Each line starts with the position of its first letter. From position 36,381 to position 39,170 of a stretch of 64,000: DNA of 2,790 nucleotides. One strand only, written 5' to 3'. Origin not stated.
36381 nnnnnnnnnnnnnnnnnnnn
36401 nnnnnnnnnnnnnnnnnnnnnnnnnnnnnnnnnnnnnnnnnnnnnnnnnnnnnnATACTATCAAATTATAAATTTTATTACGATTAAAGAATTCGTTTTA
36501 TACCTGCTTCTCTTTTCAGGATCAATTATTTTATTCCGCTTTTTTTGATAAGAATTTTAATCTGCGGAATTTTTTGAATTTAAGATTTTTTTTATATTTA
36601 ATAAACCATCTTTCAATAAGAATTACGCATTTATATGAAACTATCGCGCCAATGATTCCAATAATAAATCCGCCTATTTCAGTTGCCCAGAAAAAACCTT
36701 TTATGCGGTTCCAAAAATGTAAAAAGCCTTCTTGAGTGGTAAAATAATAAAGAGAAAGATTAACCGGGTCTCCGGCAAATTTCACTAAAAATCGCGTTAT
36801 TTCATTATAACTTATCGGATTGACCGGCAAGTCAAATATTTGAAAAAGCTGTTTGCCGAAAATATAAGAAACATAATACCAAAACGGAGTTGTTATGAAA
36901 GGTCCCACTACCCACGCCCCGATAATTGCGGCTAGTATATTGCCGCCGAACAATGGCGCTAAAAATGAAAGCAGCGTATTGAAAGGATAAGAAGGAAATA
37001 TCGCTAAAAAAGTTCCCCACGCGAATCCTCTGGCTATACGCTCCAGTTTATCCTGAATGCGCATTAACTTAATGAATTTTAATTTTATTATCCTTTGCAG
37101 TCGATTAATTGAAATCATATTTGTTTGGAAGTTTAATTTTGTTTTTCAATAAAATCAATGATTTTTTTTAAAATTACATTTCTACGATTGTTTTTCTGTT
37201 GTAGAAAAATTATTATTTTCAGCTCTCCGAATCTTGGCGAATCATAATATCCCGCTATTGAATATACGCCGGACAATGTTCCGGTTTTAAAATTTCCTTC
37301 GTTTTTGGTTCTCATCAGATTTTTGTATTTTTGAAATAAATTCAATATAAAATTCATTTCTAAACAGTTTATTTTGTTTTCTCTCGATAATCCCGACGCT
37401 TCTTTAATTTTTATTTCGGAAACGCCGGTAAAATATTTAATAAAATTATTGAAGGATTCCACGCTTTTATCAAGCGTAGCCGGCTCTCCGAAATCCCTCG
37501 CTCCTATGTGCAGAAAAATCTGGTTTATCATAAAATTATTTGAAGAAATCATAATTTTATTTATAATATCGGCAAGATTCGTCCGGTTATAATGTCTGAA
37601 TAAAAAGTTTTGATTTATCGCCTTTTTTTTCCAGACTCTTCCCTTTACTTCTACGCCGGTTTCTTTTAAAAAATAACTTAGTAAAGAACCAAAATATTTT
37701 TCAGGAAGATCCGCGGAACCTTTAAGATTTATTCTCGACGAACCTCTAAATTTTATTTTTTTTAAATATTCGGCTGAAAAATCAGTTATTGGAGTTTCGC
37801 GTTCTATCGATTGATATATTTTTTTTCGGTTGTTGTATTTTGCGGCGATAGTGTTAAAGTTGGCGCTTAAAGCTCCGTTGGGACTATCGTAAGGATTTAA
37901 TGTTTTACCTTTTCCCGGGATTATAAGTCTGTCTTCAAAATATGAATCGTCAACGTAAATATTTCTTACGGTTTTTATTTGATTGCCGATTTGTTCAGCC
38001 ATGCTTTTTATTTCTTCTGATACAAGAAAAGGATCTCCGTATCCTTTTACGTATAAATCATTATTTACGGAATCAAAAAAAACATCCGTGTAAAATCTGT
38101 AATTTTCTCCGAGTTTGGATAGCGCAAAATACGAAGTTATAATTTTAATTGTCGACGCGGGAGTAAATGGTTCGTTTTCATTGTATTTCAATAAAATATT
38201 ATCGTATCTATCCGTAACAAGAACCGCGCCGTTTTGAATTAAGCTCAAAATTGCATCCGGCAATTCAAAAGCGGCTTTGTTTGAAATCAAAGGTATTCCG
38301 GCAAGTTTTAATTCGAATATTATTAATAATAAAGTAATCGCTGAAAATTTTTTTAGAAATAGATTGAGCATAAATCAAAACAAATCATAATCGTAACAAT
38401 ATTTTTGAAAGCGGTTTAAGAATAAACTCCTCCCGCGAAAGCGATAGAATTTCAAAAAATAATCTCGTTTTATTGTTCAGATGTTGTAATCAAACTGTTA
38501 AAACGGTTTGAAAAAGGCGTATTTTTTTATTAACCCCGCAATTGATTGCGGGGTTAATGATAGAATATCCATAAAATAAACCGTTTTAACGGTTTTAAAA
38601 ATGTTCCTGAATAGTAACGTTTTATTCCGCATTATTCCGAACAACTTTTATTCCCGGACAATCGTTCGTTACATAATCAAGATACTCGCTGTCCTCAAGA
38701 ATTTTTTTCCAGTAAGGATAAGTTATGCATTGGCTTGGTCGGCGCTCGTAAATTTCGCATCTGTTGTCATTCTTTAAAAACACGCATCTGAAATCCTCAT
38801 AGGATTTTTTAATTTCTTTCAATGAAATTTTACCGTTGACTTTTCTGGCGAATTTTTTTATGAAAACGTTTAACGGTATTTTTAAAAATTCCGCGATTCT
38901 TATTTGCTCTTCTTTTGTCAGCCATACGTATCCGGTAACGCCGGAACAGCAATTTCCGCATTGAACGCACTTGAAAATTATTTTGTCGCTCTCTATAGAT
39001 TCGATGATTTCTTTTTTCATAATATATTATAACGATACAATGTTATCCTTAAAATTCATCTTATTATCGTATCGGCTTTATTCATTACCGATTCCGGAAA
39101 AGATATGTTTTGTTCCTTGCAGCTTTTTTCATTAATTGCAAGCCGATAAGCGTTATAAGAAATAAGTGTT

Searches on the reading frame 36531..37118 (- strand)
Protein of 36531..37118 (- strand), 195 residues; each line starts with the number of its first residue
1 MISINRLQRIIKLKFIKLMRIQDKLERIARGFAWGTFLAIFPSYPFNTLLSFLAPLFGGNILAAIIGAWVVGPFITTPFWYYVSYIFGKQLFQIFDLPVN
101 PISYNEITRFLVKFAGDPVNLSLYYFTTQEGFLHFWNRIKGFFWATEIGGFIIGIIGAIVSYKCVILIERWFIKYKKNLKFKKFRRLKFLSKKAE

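Call 3: search_protein_families(library=pfam, proteins=[window:36531-37118:-], max_evalue=0.1)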
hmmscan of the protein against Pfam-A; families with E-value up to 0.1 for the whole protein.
window:36531-37118:- (195 aa): 1 family
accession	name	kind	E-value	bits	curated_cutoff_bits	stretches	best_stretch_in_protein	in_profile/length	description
PF09835.14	DUF2062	-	4.1e-23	82.4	27.4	1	9-176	2-145/147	Uncharacterized protein conserved in bacteria (DUF2062)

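Call 45: find_related_loci(query=window:36531-37118:-, collection=metagenome_contigs, flank=8000)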
Query window:36531-37118:- (195 aa) in metagenome_contigs; peptide patterns used: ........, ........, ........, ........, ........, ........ (x = any residue, [..] = any of these).
305 stretches matched a pattern; 1 encode a relative of the query (tblastn E <= 1e-3); 1 distinct loci.
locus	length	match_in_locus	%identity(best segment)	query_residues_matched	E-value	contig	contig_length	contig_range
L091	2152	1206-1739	58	7-185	8e-68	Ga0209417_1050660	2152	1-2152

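Call 47: find_homologous_proteins(query=window:36531-37118:-, max_evalue=1e-20)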
Query window:36531-37118:- (195 aa): 10 proteins with E <= 1e-20 among 121 candidates.
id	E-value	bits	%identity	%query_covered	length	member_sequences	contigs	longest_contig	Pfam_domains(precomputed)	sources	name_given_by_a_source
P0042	2.1e-123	428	99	100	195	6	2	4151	PF09835.15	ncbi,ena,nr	ncbi:MAG TPA: DUF2062 domain-containing protein [bacterium]|nr:DUF2062 domain-containing protein [ba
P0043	1.1e-64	236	65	79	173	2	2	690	PF09835.15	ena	-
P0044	7.3e-64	233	56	96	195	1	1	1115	PF09835.15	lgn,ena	-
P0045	2.2e-62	228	58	92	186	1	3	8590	PF09835.15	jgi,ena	-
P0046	8.0e-62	227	57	92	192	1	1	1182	PF09835.15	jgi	jgi:uncharacterized protein (DUF2062 family)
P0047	1.2e-61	226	54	96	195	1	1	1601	PF09835.15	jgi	-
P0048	3.2e-60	221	56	89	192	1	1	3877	PF09835.15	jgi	jgi:uncharacterized protein (DUF2062 family)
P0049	1.2e-59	219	57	86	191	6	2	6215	PF09835.15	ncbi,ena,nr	ncbi:MAG TPA: DUF2062 domain-containing protein [bacterium]|nr:DUF2062 domain-containing protein [ba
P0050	2.5e-57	212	50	94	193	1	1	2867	PF09835.15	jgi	-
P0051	4.9e-48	182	49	87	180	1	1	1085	PF09835.15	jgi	-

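Call 48: find_encoding_contigs(protein=P0042, flank=6000, max_places=4)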
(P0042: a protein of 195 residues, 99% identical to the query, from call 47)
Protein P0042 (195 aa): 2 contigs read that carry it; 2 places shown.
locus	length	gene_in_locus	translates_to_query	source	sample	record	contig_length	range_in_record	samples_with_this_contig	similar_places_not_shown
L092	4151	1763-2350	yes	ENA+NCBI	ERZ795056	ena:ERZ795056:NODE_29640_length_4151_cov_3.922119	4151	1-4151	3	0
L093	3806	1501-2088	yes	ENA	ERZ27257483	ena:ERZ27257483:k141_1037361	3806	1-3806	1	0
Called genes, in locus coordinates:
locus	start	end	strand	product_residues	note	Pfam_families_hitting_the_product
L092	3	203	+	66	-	?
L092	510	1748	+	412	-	PF02113:Peptidase_S13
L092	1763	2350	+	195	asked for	PF09835:DUF2062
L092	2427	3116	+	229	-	PF01555:N6_N4_Mtase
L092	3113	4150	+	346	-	PF02384:N6_Mtase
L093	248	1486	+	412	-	PF02113:Peptidase_S13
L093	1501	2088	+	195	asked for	PF09835:DUF2062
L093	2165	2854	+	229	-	PF01555:N6_N4_Mtase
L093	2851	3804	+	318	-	?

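Call 49: find_encoding_contigs(protein=P0045, flank=8000, max_places=3)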
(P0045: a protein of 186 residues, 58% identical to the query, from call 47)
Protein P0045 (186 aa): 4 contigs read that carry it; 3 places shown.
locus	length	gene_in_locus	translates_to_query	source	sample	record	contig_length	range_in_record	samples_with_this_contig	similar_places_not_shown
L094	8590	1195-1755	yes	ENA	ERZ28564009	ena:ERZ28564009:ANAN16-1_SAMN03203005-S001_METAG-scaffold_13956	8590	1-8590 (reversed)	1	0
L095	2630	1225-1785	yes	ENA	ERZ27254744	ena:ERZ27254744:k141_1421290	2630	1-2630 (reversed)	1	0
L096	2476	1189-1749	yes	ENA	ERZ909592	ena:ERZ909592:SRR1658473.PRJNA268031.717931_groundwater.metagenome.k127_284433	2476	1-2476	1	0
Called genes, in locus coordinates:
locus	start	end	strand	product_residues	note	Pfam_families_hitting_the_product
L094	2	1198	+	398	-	?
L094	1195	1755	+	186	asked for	PF09835:DUF2062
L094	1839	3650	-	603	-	PF04231:Endonuclease_1, PF07745:Glyco_hydro_53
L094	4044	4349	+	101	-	PF01740:STAS, PF13466:STAS_2 (weak)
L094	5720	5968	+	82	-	PF02637:GatB_Yqey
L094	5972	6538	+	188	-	PF13580:SIS_2, PF01380:SIS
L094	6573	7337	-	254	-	-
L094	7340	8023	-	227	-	-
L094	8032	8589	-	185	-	?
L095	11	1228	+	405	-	PF02113:Peptidase_S13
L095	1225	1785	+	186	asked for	PF09835:DUF2062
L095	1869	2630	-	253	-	?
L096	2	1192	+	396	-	?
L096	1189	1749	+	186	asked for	PF09835:DUF2062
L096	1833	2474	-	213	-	?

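Call 50: find_encoding_contigs(protein=P0049, flank=8000, max_places=3)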
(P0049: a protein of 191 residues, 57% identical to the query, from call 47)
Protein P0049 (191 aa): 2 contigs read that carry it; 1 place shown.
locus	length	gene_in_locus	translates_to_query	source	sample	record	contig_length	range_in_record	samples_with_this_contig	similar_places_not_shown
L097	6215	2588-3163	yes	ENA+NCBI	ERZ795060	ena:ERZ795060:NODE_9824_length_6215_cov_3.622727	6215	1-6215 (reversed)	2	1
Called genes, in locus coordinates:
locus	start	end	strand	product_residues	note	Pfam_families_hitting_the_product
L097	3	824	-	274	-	?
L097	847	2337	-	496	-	PF04715:, PF00425:Chorismate_bind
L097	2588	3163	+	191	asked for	PF09835:DUF2062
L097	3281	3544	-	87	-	-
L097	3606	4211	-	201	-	PF01339:CheB_methylest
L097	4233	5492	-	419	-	PF01739:CheR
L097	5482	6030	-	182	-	PF01584:CheW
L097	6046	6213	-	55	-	?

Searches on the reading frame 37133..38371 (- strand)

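Call 3: search_protein_families(library=pfam, proteins=[window:37133-38371:-], max_evalue=0.1)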
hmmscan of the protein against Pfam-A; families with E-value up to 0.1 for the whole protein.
window:37133-38371:- (412 aa): 4 families
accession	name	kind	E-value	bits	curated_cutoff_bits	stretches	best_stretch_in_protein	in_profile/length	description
PF02113.21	Peptidase_S13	-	2e-39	136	22.8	2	48-348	19-356/444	D-Ala-D-Ala carboxypeptidase 3 (S13) family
PF13354.11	Beta-lactamase2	-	0.0053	16.6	22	1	50-90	2-42/214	Beta-lactamase enzyme family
PF00768.25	Peptidase_S11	-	0.0069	16.3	27.6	0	48-85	14-51/239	D-alanyl-D-alanine carboxypeptidase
PF00905.27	Transpeptidase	-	0.053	13.1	22.1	0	66-85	37-56/299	Penicillin binding protein transpeptidase domain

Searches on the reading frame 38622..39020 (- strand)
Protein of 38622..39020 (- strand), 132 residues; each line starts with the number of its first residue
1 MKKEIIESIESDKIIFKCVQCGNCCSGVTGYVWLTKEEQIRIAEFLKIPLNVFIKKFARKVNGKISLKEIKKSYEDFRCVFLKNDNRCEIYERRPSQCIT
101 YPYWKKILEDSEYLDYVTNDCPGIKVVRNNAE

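Call 83: search_protein_families(library=pfam, proteins=[window:38622-39020:-], max_evalue=0.001)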
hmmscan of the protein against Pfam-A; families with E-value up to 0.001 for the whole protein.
window:38622-39020:- (132 aa): 1 family
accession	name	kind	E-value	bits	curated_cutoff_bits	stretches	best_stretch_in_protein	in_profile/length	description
PF03692.20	CxxCxxCC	-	7.4e-13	49.5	23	1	17-121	1-84/85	Putative zinc- or iron-chelating domain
